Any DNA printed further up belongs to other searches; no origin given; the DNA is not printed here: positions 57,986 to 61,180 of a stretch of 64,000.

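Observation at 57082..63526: Candidate uncharacterised chaperone-usher-like surface-fibre system built on DUF4402 subunits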

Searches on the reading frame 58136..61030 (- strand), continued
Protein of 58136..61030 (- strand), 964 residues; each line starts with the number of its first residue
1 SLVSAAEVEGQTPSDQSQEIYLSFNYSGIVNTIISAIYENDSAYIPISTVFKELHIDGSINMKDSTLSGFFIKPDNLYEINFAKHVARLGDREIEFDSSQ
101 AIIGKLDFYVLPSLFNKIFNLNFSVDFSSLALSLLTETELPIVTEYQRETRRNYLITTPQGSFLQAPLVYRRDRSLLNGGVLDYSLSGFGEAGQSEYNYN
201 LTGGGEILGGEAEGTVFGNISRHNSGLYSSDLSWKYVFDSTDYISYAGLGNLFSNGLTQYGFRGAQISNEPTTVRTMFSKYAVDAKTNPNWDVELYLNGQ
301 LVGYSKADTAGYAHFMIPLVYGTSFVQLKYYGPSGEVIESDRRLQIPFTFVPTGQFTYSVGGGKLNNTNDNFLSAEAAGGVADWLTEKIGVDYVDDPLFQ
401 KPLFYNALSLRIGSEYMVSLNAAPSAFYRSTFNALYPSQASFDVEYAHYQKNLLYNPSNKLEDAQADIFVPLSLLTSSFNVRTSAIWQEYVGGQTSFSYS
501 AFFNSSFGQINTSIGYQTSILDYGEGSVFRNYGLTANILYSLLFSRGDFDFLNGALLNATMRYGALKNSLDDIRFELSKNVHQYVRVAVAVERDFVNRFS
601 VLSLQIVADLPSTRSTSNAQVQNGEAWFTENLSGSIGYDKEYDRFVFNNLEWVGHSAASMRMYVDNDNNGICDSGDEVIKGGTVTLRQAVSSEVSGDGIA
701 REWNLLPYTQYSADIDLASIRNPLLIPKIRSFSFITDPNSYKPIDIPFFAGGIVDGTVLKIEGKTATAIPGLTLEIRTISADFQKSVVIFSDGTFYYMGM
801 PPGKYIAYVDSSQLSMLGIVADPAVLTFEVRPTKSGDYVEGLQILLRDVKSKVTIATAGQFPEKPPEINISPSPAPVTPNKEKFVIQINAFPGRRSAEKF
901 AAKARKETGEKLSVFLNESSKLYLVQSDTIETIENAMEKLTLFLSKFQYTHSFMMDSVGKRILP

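Call 62: search_protein_families(library=pfam, proteins=[P0179, P0183, P0181, P0178, P0180], max_evalue=1)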
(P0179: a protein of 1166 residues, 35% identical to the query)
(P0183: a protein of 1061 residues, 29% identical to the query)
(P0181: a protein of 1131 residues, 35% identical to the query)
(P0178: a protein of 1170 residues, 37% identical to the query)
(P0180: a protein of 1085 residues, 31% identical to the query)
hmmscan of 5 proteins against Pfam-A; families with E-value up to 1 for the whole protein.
P0179 (1166 aa): 7 families
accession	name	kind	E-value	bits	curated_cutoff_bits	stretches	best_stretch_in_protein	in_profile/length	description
PF05036.18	SPOR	-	1.7e-16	60.7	21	2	998-1064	4-71/76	SPOR domain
PF00577.26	Usher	-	3.2e-11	43.2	27.1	1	260-433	40-212/549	Outer membrane usher protein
PF13620.12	CarboxypepD_reg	-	4.4e-05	24.2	32.3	1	784-848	3-64/82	Carboxypeptidase regulatory-like domain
PF17802.7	SpaA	-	0.063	13.9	23.1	1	792-836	10-56/91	Prealbumin-like fold domain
PF07162.17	B9-C2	-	0.066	13.7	27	1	311-363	74-124/166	Ciliary basal body-associated, B9 protein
PF17210.9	SdrD_B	-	0.13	12.9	29.7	0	793-859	19-87/112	SdrD B-like domain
PF12866.13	DUF3823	-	0.17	12.6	27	0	640-679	14-54/90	Protein of unknown function (DUF3823) N-terminal domain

P0183 (1061 aa): 12 families
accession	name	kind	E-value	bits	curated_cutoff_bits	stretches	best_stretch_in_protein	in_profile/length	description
PF13174.12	TPR_6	-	1.5e-10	41.5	26.3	1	1017-1047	1-31/33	Tetratricopeptide repeat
PF07719.23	TPR_2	-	4.4e-08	33.1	27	1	1018-1047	3-32/34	Tetratricopeptide repeat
PF13620.12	CarboxypepD_reg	-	2.7e-06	28.1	32.3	1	780-848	1-64/82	Carboxypeptidase regulatory-like domain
PF00577.26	Usher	-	7.1e-06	25.6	27.1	1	355-419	139-203/549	Outer membrane usher protein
PF14559.12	TPR_19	-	1.1e-05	26.1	25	1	994-1052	5-61/68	Tetratricopeptide repeat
PF00515.34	TPR_1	-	3e-05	24.1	27.8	1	1018-1043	3-28/34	Tetratricopeptide repeat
PF13181.12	TPR_8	-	6.2e-05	23.3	25.7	1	1018-1044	3-29/34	Tetratricopeptide repeat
PF13424.12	TPR_12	-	0.00022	21.8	30.1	1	985-1044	8-73/77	Tetratricopeptide repeat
PF17210.9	SdrD_B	-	0.004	17.8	29.7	0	794-848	22-77/112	SdrD B-like domain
PF13432.12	TPR_16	-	0.011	16.6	32.7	0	1026-1052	7-33/65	Tetratricopeptide repeat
PF09976.15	TPR_21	-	0.096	12.9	25.5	1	948-1056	81-187/193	Tetratricopeptide repeat-like domain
PF10255.15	Paf67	-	0.15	11.5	27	1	908-970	128-189/397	RNA polymerase I-associated factor PAF67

P0181 (1131 aa): 6 families
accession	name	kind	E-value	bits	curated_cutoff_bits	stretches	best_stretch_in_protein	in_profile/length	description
PF05036.18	SPOR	-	4.9e-11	43.2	21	2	1051-1093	4-46/76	SPOR domain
PF17210.9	SdrD_B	-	7.7e-10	39.4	29.7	2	788-840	14-66/112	SdrD B-like domain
PF13620.12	CarboxypepD_reg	-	2.1e-06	28.4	32.3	1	787-837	2-53/82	Carboxypeptidase regulatory-like domain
PF07833.16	Cu_amine_oxidN1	-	0.019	15.3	24.2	1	76-165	14-100/108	Copper amine oxidase N-terminal domain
PF17802.7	SpaA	-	0.083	13.5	23.1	1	794-837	12-57/91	Prealbumin-like fold domain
PF07495.19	Y_Y_Y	-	0.65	10.4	26.6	0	811-836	17-42/65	Y_Y_Y domain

P0178 (1170 aa): 4 families
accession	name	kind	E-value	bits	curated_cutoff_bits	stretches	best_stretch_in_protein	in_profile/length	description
PF05036.18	SPOR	-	0.00058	20.6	21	1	920-979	5-69/76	SPOR domain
PF13620.12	CarboxypepD_reg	-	0.0027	18.4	32.3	1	782-834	2-51/82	Carboxypeptidase regulatory-like domain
PF09430.16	EMC7_beta-sandw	-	0.075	13.7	26.6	1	801-844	11-52/122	ER membrane protein complex subunit 7, beta-sandwich domain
PF23194.1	NOMO_5th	-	0.13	13.1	27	1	797-858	16-79/89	NOMO fifth transthyretin-like domain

P0180 (1085 aa): 6 families
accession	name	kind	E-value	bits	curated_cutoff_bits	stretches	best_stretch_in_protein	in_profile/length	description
PF13620.12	CarboxypepD_reg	-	4.6e-06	27.3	32.3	1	782-837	2-53/82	Carboxypeptidase regulatory-like domain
PF17210.9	SdrD_B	-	0.012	16.3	29.7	1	794-839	20-65/112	SdrD B-like domain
PF05036.18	SPOR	-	0.08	13.7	21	1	914-972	4-62/76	SPOR domain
PF17802.7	SpaA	-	0.1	13.2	23.1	1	794-836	12-56/91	Prealbumin-like fold domain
PF09430.16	EMC7_beta-sandw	-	0.15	12.7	26.6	1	796-846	5-53/122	ER membrane protein complex subunit 7, beta-sandwich domain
PF08476.15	VD10_N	-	0.19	11.9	25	0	589-607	2-20/43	Viral D10 N-terminal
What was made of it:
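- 58136..61069 (-): Outer-membrane usher of about 977 aa if translation starts at the CTG at 61069.
- Signal peptide
- N-terminal domain: 60623-60997
- 24-strand barrel: 59087-60529
- Plug insert within the barrel: 59993-60202
- CTD1-like domain with a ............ calcium-type motif: 58883-59065
- CTD2-like (CarboxypepD_reg-like) domain: 58487-58858
- Disordered Pro-rich linker: 58391-58480
- SPOR domain: 58163-58381. Homologue P0179 passes Pfam Usher at E 3e-11 (call 62).
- On Chaperone-usher pathway (superfamily): Homologue P0179 (35% identical, 89% coverage) scores 43.2 bits against a cut-off of 27.1 (call 62).
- Full-length homologue P0179 passes Pfam Usher (43.2 bits against a cut-off of 27.1, call 62). 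A Pfam Usher hit in homologue P0179 (call 62).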

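Call 76: search_protein_representatives(alignment_id=A2)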
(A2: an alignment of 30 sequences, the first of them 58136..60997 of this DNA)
Query: 30 sequences, 975 profile positions. Proteins with E-value up to 0.001 (for the whole library): 10100; up to 1e-10: 5187; up to 1e-30: 2817. The best 150 are listed.
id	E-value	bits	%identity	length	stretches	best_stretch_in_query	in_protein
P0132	0.0e+00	1489.6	-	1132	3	4-968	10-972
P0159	0.0e+00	1293.8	-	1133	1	8-968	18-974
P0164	0.0e+00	1144.1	-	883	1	13-862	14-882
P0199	0.0e+00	1136.5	-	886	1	23-864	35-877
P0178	0.0e+00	1015.5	-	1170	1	5-952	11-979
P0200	9.7e-291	983.5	-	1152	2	10-961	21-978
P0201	2.8e-287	972.1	-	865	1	4-864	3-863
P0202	9.3e-287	970.4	-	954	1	21-948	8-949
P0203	3.3e-283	958.6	-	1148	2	7-948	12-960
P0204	2.6e-278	942.4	-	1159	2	13-953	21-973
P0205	2.8e-278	942.3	-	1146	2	6-958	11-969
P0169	1.8e-275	933.0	-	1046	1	6-975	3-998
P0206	8.5e-272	920.8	-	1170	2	21-949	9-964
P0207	2.0e-271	919.6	-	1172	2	5-962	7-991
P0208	3.5e-270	915.5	-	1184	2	15-951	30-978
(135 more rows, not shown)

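Call 81: search_protein_families(library=pfam, alignment_id=A4, max_evalue=0.001)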
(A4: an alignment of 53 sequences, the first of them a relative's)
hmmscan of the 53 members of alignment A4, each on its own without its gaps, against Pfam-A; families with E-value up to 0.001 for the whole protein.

A. member 1, P0199 (886 aa): 0 families

B. families by the number of members that match (of 53 scanned): 11 families
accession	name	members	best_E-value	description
PF13620.12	CarboxypepD_reg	32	5.7e-10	Carboxypeptidase regulatory-like domain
PF17210.9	SdrD_B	30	7.9e-08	SdrD B-like domain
PF05036.18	SPOR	5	3.1e-08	SPOR domain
PF17802.7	SpaA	2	6.9e-06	Prealbumin-like fold domain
PF00577.26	Usher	1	6.2e-08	Outer membrane usher protein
PF11974.14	bMG3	1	0.00011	Bacterial alpha-2-macroglobulin MG3 domain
PF07719.23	TPR_2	1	0.00014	Tetratricopeptide repeat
PF12866.13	DUF3823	1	0.00058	Protein of unknown function (DUF3823) N-terminal domain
PF07833.16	Cu_amine_oxidN1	1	0.00059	Copper amine oxidase N-terminal domain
PF01476.26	LysM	1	0.00066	LysM domain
PF07495.19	Y_Y_Y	1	0.00077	Y_Y_Y domain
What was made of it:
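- On Chaperone-usher pathway (superfamily): Only 1 of 53 family representatives hits (call 81).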
